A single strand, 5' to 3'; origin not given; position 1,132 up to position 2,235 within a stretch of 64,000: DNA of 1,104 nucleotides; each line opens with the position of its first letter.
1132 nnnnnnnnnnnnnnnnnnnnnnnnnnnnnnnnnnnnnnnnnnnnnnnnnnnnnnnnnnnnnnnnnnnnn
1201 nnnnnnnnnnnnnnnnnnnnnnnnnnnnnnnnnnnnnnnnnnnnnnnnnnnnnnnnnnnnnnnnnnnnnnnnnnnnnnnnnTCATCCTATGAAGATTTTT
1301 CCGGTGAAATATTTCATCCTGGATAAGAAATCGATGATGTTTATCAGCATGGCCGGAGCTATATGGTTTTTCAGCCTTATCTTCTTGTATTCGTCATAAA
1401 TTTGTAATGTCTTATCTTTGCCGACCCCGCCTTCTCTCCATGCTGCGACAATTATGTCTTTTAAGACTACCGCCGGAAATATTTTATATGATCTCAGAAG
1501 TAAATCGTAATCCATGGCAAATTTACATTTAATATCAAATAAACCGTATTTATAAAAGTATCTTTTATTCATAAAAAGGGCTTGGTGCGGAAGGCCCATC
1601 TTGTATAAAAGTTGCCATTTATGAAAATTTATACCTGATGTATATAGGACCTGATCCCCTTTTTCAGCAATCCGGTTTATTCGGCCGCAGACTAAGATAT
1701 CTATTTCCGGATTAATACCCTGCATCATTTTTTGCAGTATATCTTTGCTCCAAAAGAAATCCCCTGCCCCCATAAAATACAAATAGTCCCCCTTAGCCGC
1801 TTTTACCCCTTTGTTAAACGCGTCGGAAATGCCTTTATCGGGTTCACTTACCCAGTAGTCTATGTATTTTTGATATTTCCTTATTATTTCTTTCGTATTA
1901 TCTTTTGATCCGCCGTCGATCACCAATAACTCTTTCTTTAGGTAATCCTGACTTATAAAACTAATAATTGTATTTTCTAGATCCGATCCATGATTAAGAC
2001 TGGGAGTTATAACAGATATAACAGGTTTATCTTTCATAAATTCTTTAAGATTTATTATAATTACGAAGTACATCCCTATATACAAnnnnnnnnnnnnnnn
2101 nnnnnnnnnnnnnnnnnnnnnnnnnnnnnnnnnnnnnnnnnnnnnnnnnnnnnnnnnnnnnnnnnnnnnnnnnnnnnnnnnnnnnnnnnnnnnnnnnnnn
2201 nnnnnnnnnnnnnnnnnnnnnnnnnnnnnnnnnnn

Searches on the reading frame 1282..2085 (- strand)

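Call 68: search_protein_families(library=pfam, proteins=[window:1282-2085:-], max_evalue=0.001)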
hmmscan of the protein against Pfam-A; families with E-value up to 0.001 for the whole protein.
window:1282-2085:- (267 aa): 2 families
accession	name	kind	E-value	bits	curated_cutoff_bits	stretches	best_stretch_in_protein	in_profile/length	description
PF00535.33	Glycos_transf_2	-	1.9e-23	83.7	23.3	1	24-151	1-131/168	Glycosyl transferase family 2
PF10111.15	Glyco_tranf_2_2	-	1.8e-10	41.3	27.3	1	25-206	2-206/276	Glycosyltransferase like family 2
